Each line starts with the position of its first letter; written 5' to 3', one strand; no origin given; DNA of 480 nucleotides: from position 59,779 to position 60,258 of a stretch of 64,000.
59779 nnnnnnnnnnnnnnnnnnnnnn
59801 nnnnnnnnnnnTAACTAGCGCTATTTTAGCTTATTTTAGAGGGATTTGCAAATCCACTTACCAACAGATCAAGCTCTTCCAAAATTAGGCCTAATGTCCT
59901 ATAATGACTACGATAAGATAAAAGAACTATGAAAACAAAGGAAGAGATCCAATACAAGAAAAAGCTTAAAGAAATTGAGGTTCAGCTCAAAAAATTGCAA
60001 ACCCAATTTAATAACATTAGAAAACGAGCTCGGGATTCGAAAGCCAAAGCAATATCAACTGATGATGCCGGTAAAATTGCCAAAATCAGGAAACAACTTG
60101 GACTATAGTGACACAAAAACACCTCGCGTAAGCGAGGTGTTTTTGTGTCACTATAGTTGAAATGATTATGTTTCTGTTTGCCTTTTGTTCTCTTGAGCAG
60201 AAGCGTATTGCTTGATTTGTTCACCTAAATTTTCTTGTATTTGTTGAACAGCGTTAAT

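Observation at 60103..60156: Perfect 25-bp-stem hairpin with GNRA loop overlapping the stop of a 59-aa basic ORF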

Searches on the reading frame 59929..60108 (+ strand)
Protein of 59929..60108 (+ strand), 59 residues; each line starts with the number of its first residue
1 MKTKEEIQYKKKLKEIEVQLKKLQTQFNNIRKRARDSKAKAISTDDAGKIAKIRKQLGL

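Call 12: search_protein_families(library=pfam, proteins=[window:59929-60108:+], max_evalue=0.1)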
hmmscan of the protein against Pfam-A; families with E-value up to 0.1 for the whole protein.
window:59929-60108:+ (59 aa): 8 families
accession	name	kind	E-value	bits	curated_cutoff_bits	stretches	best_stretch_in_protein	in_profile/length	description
PF21121.2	Nup49_C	-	0.012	16.6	28.5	1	8-46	19-58/87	Nucleoporin Nup49 C-terminal helical region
PF01025.24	GrpE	-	0.012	15.7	25.8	1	4-43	17-57/165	GrpE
PF00769.24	ERM_C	-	0.024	15.5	23.4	1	3-45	5-47/77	Ezrin/radixin/moesin family C terminal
PF18138.6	bacHORMA_1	-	0.06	13.6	35.6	1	9-52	54-98/169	Bacterial HORMA domain family 1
PF08826.15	DMPK_coil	-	0.07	13.7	22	1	6-39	27-60/61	DMPK coiled coil domain like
PF22872.1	DUF7018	-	0.073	13.7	27.8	1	8-41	6-39/116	Domain of unknown function (DUF7018)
PF01105.29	EMP24_GP25L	-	0.083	13.4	25.9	1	4-35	104-135/182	emp24/gp25L/p24 family/GOLD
PF00558.24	Vpu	-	0.095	12.9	24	1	7-39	28-55/81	Vpu protein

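Call 16: find_encoding_contigs(protein=window:59929-60108:+, flank=10000, max_places=10)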
Protein window:59929-60108:+ (59 aa): no gene with exactly this product is on record in the collection.

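Call 39: find_homologous_proteins(query=A2, max_evalue=0.01)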
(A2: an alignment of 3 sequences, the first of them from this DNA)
Query A2 (3 sequences) (59 aa, profile of the alignment): 1 proteins with E <= 0.01 among 24 candidates.
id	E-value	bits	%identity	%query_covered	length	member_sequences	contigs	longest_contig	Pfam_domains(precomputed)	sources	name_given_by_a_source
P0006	2.0e-29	119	37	100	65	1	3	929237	-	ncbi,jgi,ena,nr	ncbi:hypothetical protein HOI83_02600 [Candidatus Uhrbacteria bacterium]|jgi:hypothetical protein|nr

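Call 48: search_protein_representatives(alignment_id=A3)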
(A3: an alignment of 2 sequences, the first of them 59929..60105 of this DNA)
Query: 2 sequences, 65 profile positions. Proteins with E-value up to 0.001 (for the whole library): 32; up to 1e-10: 2; up to 1e-30: 1. The best 32 are listed.
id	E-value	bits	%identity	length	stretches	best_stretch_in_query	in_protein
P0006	3.6e-34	133.0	-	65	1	1-65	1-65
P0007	3.9e-14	68.8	-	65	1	1-64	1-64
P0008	1.7e-08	50.8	-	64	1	11-65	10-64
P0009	1.8e-08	50.7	-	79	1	6-64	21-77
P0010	4.0e-08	49.6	-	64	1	13-64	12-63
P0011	5.8e-08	49.1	-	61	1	13-64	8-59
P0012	7.0e-08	48.8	-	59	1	14-65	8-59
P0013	7.1e-08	48.8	-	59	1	9-64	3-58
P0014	1.2e-07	48.1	-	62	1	16-64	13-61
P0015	4.4e-07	46.3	-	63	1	6-64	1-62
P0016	1.1e-06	45.0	-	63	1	15-64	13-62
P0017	1.8e-06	44.3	-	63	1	11-64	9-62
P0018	1.9e-06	44.2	-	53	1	18-64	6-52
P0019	2.3e-06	44.0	-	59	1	14-64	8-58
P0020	2.6e-06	43.8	-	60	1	6-64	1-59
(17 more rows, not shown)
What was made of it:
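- Tried and rejected: The exhaustive HMMER search was what recovered the small-protein family (call 48).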

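Call 52: find_encoding_contigs(protein=P0013, flank=3000, max_places=3)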
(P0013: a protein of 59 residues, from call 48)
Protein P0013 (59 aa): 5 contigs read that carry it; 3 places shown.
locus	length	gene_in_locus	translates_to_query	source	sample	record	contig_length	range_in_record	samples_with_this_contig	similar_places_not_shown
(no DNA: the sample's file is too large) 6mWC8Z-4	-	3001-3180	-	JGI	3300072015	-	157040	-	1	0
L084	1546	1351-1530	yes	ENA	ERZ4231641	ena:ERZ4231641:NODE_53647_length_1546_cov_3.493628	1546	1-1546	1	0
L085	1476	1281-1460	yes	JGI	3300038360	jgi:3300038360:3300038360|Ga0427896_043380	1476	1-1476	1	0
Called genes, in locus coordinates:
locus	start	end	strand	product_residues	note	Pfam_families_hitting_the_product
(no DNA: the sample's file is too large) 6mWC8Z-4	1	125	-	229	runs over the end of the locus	PF02616:SMC_ScpA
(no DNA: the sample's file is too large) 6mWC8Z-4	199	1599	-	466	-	PF01336:tRNA_anti-codon, PF00152:tRNA-synt_2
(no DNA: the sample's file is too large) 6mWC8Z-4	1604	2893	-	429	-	PF01336:tRNA_anti-codon, PF00152:tRNA-synt_2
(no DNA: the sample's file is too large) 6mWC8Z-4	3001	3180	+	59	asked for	-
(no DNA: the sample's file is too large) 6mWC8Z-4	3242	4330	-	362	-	-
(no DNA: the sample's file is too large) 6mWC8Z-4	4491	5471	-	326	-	PF07676:PD40 (faint)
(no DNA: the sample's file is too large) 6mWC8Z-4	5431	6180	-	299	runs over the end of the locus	PF00089:Trypsin, PF13365:Trypsin_2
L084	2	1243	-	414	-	?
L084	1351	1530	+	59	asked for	-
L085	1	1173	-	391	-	?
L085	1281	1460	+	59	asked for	-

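Call 55: find_encoding_contigs(protein=P0007, flank=3000, max_places=10)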
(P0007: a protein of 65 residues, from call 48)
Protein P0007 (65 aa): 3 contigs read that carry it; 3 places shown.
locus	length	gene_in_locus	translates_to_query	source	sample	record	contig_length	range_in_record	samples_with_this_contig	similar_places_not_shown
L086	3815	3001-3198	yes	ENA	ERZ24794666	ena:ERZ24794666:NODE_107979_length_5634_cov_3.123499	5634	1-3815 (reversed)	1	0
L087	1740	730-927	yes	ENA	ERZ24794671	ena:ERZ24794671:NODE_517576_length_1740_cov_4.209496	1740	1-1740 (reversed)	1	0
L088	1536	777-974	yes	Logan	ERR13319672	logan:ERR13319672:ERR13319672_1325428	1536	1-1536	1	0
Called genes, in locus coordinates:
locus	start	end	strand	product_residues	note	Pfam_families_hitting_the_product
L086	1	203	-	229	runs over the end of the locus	PF02616:SMC_ScpA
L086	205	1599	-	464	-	PF01336:tRNA_anti-codon, PF00152:tRNA-synt_2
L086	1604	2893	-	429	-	PF01336:tRNA_anti-codon, PF00152:tRNA-synt_2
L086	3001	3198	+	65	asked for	-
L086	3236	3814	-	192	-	?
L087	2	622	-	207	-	?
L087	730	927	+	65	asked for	-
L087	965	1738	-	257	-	?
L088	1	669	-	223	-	?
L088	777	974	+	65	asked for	-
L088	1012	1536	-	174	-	?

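Call 59: find_encoding_contigs(protein=P0012, flank=2000, max_places=6)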
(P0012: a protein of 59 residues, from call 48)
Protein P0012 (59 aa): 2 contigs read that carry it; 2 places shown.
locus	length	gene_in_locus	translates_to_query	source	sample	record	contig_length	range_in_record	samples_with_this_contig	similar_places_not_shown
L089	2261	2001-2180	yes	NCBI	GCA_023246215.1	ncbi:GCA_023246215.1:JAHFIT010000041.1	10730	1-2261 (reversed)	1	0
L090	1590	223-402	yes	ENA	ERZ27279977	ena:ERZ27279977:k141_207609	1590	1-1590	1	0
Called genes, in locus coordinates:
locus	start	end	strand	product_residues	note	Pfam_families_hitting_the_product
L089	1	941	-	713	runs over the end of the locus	PF21760:SecD_1st, PF00639:Rotamase, PF13616:Rotamase_3, PF13145:Rotamase_2 (weak), PF22599:SecDF_P1_head, PF02355:SecD_SecF_C, PF03176:MMPL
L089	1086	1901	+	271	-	-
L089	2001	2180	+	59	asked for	-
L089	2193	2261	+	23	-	?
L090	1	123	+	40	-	?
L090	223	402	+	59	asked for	-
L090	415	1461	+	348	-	-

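Call 60: find_encoding_contigs(protein=P0010, flank=2000, max_places=6)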
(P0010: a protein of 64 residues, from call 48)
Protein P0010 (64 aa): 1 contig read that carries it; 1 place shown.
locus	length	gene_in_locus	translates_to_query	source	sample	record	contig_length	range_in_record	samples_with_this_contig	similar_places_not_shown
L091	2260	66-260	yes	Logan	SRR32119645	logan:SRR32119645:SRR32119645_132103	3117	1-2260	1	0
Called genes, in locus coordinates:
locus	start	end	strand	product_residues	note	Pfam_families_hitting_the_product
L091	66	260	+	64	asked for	-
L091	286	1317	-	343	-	-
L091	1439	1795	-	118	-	-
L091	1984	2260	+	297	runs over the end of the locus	-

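Call 70: search_protein_families(library=pfam, alignment_id=A6, max_evalue=0.01)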
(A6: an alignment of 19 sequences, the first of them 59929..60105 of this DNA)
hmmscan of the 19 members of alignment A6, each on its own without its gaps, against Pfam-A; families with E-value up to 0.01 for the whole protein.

A. member 1, window:59929-60105:+ (59 aa): 0 families

B. families by the number of members that match (of 19 scanned): 18 families
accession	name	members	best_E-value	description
PF21121.2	Nup49_C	4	0.00022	Nucleoporin Nup49 C-terminal helical region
PF14282.11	FlxA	2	0.0021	FlxA-like protein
PF02185.22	HR1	1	0.0006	Hr1 repeat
PF20960.2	Bag6_BAGS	1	0.0013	Bag6, BAG-similar domain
PF10158.14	LOH1CR12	1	0.0027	Tumour suppressor protein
PF05377.16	FlaC_arch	1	0.003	Flagella accessory protein C (FlaC)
PF06428.16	Sec2p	1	0.0032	GDP/GTP exchange factor Sec2p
PF25481.1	Nucleoprot-TPR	1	0.0033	Nucleoprotein TPR-like domain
PF15784.10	GPS2_interact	1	0.0035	G-protein pathway suppressor 2-interacting domain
PF02096.25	60KD_IMP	1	0.0041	60Kd inner membrane protein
PF11140.13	DUF2913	1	0.0042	Protein of unknown function (DUF2913)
PF25101.1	Spectrin_7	1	0.0059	Animal spectrin repeats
PF06156.18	YabA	1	0.0062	Initiation control protein YabA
PF04871.18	Uso1_p115_C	1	0.0063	Uso1 / p115 like vesicle tethering protein, C terminal region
PF19962.4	EAD9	1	0.0069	Effector-associated domain 9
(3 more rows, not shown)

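Call 71: search_solved_structures(query=A6, max_evalue=1)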
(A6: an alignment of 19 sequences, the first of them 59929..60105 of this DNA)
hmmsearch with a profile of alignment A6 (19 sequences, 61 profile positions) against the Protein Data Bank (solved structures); distinct sequences matched with E-value up to 1: 10.
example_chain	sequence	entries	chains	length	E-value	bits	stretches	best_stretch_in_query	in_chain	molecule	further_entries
8a3k_UNK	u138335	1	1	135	0.0016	21.7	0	8-31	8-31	sc-apCC-4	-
6xy1_A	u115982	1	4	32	0.0068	19.7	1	9-35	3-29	4-KE-4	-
9e2g_2G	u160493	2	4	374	0.03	17.6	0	3-26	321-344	Enkurin domain-containing protein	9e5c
9e5c_7t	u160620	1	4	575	0.043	17.1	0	5-40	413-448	ODAD1 central coiled coil region domain-containing protein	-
8a09_A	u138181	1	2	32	0.068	16.5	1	6-29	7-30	A hexameric barrel state of a de novo coiled-coil assembly: CC-Type2-(QgLaId)4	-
4ani_A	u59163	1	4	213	0.1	15.9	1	4-48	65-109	PROTEIN GRPE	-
8a3g_A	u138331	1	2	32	0.38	14.1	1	8-31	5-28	apCC-Tet*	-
6xy0_A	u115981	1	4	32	0.4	14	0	7-27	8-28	3-EK-4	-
4adz_A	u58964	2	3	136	0.6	13.5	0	5-26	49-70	CSOR | COPPER SENSITIVE OPERON REPRESSOR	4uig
7bas_A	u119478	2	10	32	0.63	13.4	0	10-24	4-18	CC-Type2-(TgLaId)4-W19BrPhe. | CC-Type2-(TgLaId)4-W19BrPhe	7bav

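Call 72: search_protein_families(library=ncbifam, alignment_id=A6, max_evalue=0.01)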
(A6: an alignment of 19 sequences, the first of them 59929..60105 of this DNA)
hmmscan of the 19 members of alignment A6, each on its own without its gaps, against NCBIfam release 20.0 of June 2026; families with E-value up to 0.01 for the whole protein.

A. member 1, window:59929-60105:+ (59 aa): 3 families
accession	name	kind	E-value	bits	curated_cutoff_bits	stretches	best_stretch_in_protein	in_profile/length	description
NF010422.0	PRK13848.1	subfamily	0.00044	20.8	127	1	7-51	33-77/98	conjugal transfer protein TraC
NF043004.1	CjTranTraC_Agrob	equivalog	0.0038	17.9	120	1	9-50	35-76/98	conjugal transfer protein TraC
NF010740.0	PRK14142.1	equivalog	0.0064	16.1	233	1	8-55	50-94/235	nucleotide exchange factor GrpE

B. families by the number of members that match (of 19 scanned): 10 families
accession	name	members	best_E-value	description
NF010422.0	PRK13848.1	2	0.00044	conjugal transfer protein TraC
NF043004.1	CjTranTraC_Agrob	2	0.0038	conjugal transfer protein TraC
TIGR04211.1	SH3_and_anchor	2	0.0051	TIGR04211 family SH3 domain-containing protein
NF045487.1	ASRP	1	0.0023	archaea-specific SMC-related protein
NF052612.1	sll0565_fam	1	0.0041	sll0565 family protein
NF040877.1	SE1832_fam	1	0.0053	SE1832 family protein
NF009644.1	PRK13169.1-5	1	0.0063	DNA replication initiation control protein YabA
NF010740.0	PRK14142.1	1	0.0064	nucleotide exchange factor GrpE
NF033928.1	alph_xenorhab_A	1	0.007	alpha-xenorhabdolysin family binary toxin subunit A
NF049907.1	IncMemIncM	1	0.0087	inclusion membrane protein IncM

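Call 82: find_encoding_contigs(protein=P0011, flank=2000, max_places=8)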
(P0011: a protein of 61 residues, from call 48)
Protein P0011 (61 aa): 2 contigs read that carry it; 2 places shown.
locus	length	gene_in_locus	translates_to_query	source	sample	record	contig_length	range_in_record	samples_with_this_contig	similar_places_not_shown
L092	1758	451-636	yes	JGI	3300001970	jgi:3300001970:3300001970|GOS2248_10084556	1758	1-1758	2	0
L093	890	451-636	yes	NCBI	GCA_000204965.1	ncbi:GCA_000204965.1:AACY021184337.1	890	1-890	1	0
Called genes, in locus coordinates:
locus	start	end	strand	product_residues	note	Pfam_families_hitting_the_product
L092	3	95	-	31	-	?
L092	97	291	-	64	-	-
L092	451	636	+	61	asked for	-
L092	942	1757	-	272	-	?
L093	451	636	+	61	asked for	-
